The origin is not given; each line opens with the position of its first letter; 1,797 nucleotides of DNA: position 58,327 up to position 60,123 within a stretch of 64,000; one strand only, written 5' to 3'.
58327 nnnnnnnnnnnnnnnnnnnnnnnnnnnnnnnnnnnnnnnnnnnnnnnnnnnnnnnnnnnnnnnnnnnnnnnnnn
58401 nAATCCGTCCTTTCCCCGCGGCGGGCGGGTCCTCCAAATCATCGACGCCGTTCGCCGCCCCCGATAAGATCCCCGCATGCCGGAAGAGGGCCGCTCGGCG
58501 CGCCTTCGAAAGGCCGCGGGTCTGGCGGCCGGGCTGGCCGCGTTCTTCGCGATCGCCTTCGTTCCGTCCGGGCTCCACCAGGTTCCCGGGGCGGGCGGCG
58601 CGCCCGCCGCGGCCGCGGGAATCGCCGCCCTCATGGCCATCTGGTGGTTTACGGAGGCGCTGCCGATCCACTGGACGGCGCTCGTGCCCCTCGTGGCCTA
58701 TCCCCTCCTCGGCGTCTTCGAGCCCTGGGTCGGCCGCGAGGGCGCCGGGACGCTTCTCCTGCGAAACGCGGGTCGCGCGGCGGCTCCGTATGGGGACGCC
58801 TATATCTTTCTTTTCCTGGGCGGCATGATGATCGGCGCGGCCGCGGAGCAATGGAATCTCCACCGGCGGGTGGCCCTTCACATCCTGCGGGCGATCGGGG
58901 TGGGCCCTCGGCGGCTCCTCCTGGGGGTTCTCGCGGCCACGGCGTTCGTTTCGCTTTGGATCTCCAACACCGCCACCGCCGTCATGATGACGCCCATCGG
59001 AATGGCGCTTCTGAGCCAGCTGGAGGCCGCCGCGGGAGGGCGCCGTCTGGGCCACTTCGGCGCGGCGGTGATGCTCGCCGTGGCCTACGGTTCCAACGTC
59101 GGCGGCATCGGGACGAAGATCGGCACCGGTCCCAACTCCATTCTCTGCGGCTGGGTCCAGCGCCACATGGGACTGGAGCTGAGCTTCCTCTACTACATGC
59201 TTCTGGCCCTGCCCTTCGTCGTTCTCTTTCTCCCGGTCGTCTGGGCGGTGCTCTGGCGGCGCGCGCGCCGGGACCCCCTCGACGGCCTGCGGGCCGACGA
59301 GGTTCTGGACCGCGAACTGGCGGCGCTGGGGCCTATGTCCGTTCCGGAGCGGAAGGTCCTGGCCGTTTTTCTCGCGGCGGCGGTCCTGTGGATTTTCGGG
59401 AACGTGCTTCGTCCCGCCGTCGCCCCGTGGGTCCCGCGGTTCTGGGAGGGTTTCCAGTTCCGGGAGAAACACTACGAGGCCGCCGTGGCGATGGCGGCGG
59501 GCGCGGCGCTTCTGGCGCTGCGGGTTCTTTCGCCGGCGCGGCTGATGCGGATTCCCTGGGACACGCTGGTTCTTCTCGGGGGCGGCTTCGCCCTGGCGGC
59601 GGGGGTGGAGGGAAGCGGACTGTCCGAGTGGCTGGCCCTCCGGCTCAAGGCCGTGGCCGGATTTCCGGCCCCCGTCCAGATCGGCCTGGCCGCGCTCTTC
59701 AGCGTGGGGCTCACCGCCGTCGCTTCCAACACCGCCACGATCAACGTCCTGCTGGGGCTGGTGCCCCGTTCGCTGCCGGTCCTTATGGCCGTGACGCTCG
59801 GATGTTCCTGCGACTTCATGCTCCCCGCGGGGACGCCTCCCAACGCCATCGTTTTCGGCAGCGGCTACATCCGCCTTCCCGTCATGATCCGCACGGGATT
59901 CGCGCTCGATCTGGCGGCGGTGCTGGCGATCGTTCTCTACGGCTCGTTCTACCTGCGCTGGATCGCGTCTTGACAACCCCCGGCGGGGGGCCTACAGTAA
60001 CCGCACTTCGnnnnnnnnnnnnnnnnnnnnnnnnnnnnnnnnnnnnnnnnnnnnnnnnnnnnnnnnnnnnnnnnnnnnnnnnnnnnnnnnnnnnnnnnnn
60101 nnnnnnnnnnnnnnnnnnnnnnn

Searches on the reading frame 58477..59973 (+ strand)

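Call 53: search_protein_families(library=pfam, proteins=[window:58477-59973:+], max_evalue=0.00001)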
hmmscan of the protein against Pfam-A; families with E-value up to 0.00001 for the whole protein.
window:58477-59973:+ (498 aa): 2 families
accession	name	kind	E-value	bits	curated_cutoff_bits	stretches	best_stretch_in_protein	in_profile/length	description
PF00939.25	Na_sulph_symp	-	6.1e-58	197.4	27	1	16-497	7-470/472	Sodium:sulfate symporter transmembrane region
PF03600.22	CitMHS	-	6.6e-45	154.1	31.9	1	55-439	2-333/336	Citrate transporter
